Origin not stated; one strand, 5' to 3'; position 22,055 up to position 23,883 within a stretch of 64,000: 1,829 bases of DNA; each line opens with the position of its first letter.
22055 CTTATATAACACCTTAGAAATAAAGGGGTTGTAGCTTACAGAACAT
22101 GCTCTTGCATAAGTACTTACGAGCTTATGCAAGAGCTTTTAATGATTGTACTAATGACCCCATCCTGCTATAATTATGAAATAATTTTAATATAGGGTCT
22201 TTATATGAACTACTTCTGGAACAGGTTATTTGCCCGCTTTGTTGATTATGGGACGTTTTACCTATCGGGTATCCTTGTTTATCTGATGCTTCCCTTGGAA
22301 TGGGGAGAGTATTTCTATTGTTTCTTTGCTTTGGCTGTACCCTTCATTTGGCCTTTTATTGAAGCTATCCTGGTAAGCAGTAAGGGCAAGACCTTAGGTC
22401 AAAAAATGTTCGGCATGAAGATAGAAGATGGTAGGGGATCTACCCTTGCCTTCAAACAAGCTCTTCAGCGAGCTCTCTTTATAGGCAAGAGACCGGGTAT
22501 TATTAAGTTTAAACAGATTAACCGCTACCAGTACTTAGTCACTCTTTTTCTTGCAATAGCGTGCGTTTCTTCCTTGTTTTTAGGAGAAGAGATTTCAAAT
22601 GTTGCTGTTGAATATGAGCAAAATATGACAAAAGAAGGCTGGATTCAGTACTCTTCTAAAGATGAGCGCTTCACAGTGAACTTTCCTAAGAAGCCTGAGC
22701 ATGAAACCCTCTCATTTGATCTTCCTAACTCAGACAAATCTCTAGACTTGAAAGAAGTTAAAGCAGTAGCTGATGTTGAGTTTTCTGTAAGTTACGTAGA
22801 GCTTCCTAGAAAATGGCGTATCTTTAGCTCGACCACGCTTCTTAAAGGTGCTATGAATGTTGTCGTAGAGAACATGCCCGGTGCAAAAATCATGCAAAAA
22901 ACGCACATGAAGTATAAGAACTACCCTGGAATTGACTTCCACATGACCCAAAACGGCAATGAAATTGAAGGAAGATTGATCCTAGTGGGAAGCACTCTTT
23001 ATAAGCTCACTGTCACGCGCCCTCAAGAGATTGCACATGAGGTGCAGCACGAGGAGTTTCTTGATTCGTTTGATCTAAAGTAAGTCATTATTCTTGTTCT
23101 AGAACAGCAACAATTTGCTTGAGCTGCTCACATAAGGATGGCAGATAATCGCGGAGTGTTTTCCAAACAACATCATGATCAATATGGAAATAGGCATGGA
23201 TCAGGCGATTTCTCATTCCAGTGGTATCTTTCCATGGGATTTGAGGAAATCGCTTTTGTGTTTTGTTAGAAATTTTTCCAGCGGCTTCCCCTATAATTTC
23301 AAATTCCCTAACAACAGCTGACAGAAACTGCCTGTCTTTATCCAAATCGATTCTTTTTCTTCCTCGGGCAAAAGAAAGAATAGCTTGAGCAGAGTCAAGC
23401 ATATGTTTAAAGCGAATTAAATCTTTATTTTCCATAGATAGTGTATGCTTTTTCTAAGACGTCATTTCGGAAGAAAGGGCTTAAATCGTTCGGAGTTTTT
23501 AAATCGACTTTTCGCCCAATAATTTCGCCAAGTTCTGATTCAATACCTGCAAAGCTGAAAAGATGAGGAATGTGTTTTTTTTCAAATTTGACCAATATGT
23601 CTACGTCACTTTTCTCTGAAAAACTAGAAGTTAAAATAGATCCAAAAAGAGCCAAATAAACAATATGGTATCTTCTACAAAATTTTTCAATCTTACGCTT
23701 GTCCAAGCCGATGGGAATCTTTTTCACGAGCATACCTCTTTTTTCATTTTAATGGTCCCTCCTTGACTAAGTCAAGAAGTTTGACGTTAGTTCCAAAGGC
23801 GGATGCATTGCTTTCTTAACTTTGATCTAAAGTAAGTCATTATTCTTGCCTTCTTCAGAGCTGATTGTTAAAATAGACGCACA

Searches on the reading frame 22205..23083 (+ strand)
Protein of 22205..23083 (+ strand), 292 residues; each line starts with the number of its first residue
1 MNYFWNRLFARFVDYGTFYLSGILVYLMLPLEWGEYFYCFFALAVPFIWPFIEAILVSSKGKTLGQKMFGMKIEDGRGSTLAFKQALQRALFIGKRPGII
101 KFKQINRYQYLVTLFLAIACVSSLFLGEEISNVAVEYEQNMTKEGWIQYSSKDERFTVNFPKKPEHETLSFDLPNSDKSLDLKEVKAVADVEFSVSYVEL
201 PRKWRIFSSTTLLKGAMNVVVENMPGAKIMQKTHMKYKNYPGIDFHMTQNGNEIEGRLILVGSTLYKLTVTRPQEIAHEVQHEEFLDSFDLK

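Call 21: search_protein_families(library=ncbifam, proteins=[window:22205-23083:+], max_evalue=0.001)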
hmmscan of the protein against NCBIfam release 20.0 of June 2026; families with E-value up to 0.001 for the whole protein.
window:22205-23083:+ (292 aa): 0 families

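Call 53: find_encoding_contigs(protein=window:22205-23083:+, flank=2500, max_places=10)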
Protein window:22205-23083:+ (292 aa): 8 contigs read that carry it; 6 places shown.
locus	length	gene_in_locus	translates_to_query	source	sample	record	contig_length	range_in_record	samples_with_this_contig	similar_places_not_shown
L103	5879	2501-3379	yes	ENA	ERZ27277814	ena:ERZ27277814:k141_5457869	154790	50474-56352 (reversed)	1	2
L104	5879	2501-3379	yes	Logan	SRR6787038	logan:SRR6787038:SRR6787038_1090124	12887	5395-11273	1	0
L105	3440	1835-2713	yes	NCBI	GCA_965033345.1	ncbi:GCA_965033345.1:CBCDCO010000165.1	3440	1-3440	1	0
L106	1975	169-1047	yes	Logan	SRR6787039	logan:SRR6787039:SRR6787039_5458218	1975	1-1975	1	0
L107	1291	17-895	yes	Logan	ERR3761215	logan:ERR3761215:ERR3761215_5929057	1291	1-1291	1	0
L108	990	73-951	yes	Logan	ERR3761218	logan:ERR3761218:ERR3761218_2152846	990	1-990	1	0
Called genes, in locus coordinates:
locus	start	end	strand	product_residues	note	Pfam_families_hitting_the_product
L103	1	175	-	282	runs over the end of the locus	-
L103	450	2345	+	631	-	-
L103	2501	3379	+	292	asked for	PF06271:RDD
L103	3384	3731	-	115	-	PF01934:HepT-like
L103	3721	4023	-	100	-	PF01909:NTP_transf_2, PF18765:Polbeta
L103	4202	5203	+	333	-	PF07719:TPR_2 (faint), PF13181:TPR_8 (faint), PF13424:TPR_12 (weak), PF00515:TPR_1 (weak), PF13424:TPR_12 (weak)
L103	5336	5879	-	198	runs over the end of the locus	-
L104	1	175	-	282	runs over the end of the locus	-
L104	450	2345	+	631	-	-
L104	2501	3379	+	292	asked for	PF06271:RDD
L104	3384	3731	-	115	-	PF01934:HepT-like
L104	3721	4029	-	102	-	PF01909:NTP_transf_2, PF18765:Polbeta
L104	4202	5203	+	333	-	PF07719:TPR_2 (faint), PF13181:TPR_8 (faint), PF13424:TPR_12 (weak), PF00515:TPR_1 (weak), PF13424:TPR_12 (weak)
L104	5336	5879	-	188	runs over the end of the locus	-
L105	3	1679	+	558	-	?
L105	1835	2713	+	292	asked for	PF06271:RDD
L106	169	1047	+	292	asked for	PF06271:RDD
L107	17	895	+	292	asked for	PF06271:RDD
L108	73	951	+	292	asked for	PF06271:RDD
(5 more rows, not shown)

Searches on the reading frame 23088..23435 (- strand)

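Call 21: search_protein_families(library=ncbifam, proteins=[window:23088-23435:-], max_evalue=0.001)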
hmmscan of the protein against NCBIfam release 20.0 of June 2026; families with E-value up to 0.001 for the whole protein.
window:23088-23435:- (115 aa): 1 family
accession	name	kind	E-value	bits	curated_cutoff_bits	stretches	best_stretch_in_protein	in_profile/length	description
NF047751.1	HepT_toxin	equivalog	1.8e-08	34.3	60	1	68-101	84-117/120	type VII toxin-antitoxin system HepT family RNase toxin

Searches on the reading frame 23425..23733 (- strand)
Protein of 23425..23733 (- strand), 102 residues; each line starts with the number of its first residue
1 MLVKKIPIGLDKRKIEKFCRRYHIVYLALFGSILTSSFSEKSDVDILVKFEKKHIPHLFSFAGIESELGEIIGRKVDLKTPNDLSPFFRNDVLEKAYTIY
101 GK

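Call 21: search_protein_families(library=ncbifam, proteins=[window:23425-23733:-], max_evalue=0.001)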
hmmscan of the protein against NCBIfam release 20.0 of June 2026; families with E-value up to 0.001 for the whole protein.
window:23425-23733:- (102 aa): 1 family
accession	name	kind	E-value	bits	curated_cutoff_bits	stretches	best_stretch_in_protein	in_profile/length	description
NF047752.1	MntA_antitoxin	equivalog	6.4e-12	45.3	60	1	21-100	4-81/106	type VII toxin-antitoxin system MntA family adenylyltransferase antitoxin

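Call 63: find_related_loci(query=window:23425-23733:-, collection=genome_contigs, flank=3000)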
Query window:23425-23733:- (102 aa) in genome_contigs; peptide patterns used: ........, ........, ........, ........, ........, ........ (x = any residue, [..] = any of these).
219 stretches matched a pattern; 32 encode a relative of the query (tblastn E <= 1e-3); 32 distinct loci.
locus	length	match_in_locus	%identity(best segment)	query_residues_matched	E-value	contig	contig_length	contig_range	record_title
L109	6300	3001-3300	87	3-102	3e-56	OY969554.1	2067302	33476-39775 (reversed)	MAG: uncultured Chlamydiales bacterium isolate MFD04540.bin.c.3 genome assembly, chromosome: 1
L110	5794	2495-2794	83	3-102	6e-54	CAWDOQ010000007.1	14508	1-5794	MAG: Chlamydiia bacterium isolate MFD04780.bin.1.111 genome assembly, contig: contig_34398, whole genome shotgun sequenc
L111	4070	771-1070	83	2-101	9e-54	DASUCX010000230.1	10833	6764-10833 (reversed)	MAG TPA_asm: Rhabdochlamydiaceae bacterium isolate SMAG_U1308 k141_1472027, whole genome shotgun sequence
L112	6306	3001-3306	80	1-102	4e-53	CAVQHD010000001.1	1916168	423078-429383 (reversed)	MAG: uncultured Rhabdochlamydiaceae bacterium isolate MFD05580.bin.1.47 genome assembly, contig: contig_33168, whole gen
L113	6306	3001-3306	79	1-102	2e-52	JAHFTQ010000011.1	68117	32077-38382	MAG: Parachlamydiales bacterium isolate nzgw624 NODE_223_length_68118_cov_5.991058, whole genome shotgun sequence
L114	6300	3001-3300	72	3-102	5e-46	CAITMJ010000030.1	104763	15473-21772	MAG: uncultured Chlamydiae bacterium isolate MJ-time_bin-6591 genome assembly, contig: bin-6591:30/35, whole genome shot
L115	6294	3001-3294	73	5-102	5e-46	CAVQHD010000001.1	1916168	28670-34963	MAG: uncultured Rhabdochlamydiaceae bacterium isolate MFD05580.bin.1.47 genome assembly, contig: contig_33168, whole gen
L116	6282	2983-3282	70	3-102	9e-45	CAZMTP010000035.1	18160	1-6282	MAG TPA_asm: uncultured bacterium isolate SRP200132_co1_748 genome assembly, contig: NODE_5324_length_18160_cov_11.41701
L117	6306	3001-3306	68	1-102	2e-44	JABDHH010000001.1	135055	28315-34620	MAG: Chlamydiae bacterium isolate BWOrgControl_Nextera85_MAG2 3300021041.a:Ga0206877_10001, whole genome shotgun sequenc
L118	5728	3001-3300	68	3-102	2e-44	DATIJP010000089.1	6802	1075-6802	MAG TPA_asm: Rhabdochlamydiaceae bacterium isolate SMAG_U15694 k141_679023, whole genome shotgun sequence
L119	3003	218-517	68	3-102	3e-44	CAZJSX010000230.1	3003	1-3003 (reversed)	MAG TPA_asm: uncultured bacterium isolate SRP287051_co1_161 genome assembly, contig: NODE_38343_length_3003_cov_5.406038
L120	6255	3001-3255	75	18-102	4e-42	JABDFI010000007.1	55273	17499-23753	MAG: Chlamydiae bacterium isolate BWOrgHeat_Nextera88_MAG2 3300020970.a:Ga0206972_1014, whole genome shotgun sequence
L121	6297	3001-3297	64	3-101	4e-41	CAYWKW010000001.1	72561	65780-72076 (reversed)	MAG TPA_asm: uncultured bacterium isolate SRP200132_co2_218 genome assembly, contig: NODE_159_length_72561_cov_10.855157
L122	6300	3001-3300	85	3-102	9e-54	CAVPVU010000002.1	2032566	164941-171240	MAG: uncultured Chlamydiales bacterium isolate MFD00008.bin.2.19 genome assembly, contig: contig_47407, whole genome sho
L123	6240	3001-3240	71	22-101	4e-34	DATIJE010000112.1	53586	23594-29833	MAG TPA_asm: Rhabdochlamydiaceae bacterium isolate SMAG_U15683 k141_291699, whole genome shotgun sequence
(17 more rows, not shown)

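Call 79: find_related_loci(query=L109:2128-2877:+, collection=genome_contigs, flank=2500)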
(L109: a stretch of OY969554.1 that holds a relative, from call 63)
Query L109:2128-2877:+ (250 aa) in genome_contigs; peptide patterns used: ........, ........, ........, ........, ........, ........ (x = any residue, [..] = any of these).
600 stretches matched a pattern (row limit reached: there are more); 600 encode a relative of the query (tblastn E <= 1e-3); the best 80 are kept; 80 distinct loci.
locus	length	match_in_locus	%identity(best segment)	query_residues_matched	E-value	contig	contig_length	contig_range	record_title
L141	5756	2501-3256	56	1-249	2e-96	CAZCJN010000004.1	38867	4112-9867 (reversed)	MAG TPA_asm: uncultured Bacteroidia bacterium isolate binchicken_co396_338 genome assembly, contig: NODE_870_length_3886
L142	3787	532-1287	57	1-249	3e-96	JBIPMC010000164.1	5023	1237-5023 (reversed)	MAG: Terrimicrobiaceae bacterium isolate ME2015-11-03_3300035190_group6_bin104 Rohwer_bin2597_scaffold_11081_c1, whole g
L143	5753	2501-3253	56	1-249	1e-95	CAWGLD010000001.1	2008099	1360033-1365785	MAG: uncultured delta proteobacterium isolate MFD09779.bin.1.292 genome assembly, contig: contig_11801, whole genome sho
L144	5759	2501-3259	56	1-249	2e-95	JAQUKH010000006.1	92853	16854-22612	MAG: bacterium isolate STD1_102 NODE_483_length_92853_cov_4.698413_Sandtown_D1, whole genome shotgun sequence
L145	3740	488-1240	57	1-249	2e-95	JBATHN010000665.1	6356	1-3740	MAG: Desulfobacterales bacterium isolate MFD10306_ilm_asm_bin28 k127_66122, whole genome shotgun sequence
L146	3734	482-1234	56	1-249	4e-95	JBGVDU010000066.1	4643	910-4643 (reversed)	MAG: Acutalibacteraceae bacterium isolate fecal_MAG_43 fecal_MAG_43_contig_0066, whole genome shotgun sequence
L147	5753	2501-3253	55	1-249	7e-95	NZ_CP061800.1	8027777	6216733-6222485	Desulfonema magnum strain 4be13 chromosome, complete genome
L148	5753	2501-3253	57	1-249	7e-95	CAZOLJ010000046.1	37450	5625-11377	MAG TPA_asm: uncultured Desulfobacteraceae bacterium isolate binchicken_co340_80 genome assembly, contig: NODE_535_lengt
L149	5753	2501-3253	55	1-249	2e-94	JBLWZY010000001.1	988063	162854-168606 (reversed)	MAG: Thalassoglobus sp. isolate EC21-04 C21maxbin.011RE.5K@1, whole genome shotgun sequence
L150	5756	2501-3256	58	1-249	1e-93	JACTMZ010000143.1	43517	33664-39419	MAG: Verrucomicrobia bacterium isolate BJ18 scaffold_1083, whole genome shotgun sequence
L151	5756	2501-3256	56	1-249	2e-93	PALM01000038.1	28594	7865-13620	MAG: Flavobacteriales bacterium isolate SAT43 MHASMcontig_1057968, whole genome shotgun sequence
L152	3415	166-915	56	1-248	3e-93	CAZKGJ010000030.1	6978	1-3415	MAG TPA_asm: uncultured Candidatus Saccharibacteria bacterium isolate SRP093762_co1_98 genome assembly, contig: NODE_594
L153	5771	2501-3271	53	1-249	6e-93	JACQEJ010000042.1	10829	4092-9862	MAG: Deltaproteobacteria bacterium isolate NC_groundwater_1018_Pr1_S-0.65um_46_20 Montesol18_Sp65_coassembly_scaffold_19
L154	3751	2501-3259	55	1-249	5e-93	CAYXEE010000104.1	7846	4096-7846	MAG TPA_asm: uncultured Chitinophagaceae bacterium isolate SRP257756_co1_98 genome assembly, contig: NODE_8612_length_78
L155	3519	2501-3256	54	1-249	9e-93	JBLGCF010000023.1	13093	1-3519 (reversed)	MAG: Thalassomonas sp. isolate 3300055174_48 Ga0535679_0002925, whole genome shotgun sequence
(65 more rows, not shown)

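Call 80: find_homologous_proteins(query=L109:1357-2877:+, max_evalue=1e-100)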
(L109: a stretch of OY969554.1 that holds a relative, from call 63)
Query L109:1357-2877:+ (507 aa): 7998 proteins with E <= 1e-100 among 8000 candidates; the best 120 are listed.
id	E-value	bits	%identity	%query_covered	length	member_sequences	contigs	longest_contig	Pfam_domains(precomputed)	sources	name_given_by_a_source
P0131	0.0e+0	1110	100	100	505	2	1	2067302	PF13335.13,PF00493.30,PF07728.21,PF01078.28,PF13541.13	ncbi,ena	-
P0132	4.4e-281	951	87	99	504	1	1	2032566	PF13335.13,PF00493.30,PF07728.21,PF01078.28,PF13541.13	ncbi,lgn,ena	-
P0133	9.3e-272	920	82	99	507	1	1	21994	PF13335.13,PF00493.30,PF07728.21,PF01078.28,PF13541.13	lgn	-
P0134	4.2e-245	832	75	99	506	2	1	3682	PF13335.13,PF00493.30,PF00004.36,PF07728.21,PF01078.28,PF13541.13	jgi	jgi:magnesium chelatase family protein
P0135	7.7e-245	831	75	99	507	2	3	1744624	PF00158.33,PF13335.13,PF00493.30,PF00004.36,PF07728.21,PF01078.28,PF13541.13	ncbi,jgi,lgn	-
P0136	1.3e-231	788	71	99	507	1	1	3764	PF00158.33,PF13335.13,PF00493.30,PF00004.36,PF07728.21,PF01078.28,PF13541.13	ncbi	ncbi:MAG: YifB family Mg chelatase-like AAA ATPase [Chlamydiales bacterium]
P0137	4.5e-226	769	69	99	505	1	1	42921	PF13335.13,PF00493.30,PF00004.36,PF07728.21,PF01078.28,PF13541.13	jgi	jgi:magnesium chelatase family protein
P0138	5.4e-225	766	70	99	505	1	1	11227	PF00158.33,PF13335.13,PF00493.30,PF07728.21,PF01078.28,PF13541.13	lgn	-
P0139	1.7e-218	745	67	99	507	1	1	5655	PF00158.33,PF13335.13,PF00493.30,PF00004.36,PF07728.21,PF01078.28,PF13541.13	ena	-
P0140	4.8e-217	740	66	99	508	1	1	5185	PF00158.33,PF13335.13,PF00493.30,PF00004.36,PF07728.21,PF01078.28,PF13541.13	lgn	-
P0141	2.5e-216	737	66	99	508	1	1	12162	PF00158.33,PF13335.13,PF00493.30,PF00004.36,PF07728.21,PF01078.28,PF13541.13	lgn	-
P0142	4.7e-214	730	67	98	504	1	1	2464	PF00158.33,PF13335.13,PF00493.30,PF00004.36,PF07728.21,PF01078.28,PF13541.13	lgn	-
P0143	3.8e-211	720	64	99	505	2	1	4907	PF00158.33,PF13335.13,PF00493.30,PF07728.21,PF01078.28,PF13541.13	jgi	jgi:magnesium chelatase family protein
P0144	3.8e-211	720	66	99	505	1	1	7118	PF13335.13,PF00493.30,PF00004.36,PF07728.21,PF01078.28,PF13541.13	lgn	-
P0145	9.4e-209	712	64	99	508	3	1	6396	PF00158.33,PF13335.13,PF00493.30,PF07728.21,PF01078.28,PF13541.13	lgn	-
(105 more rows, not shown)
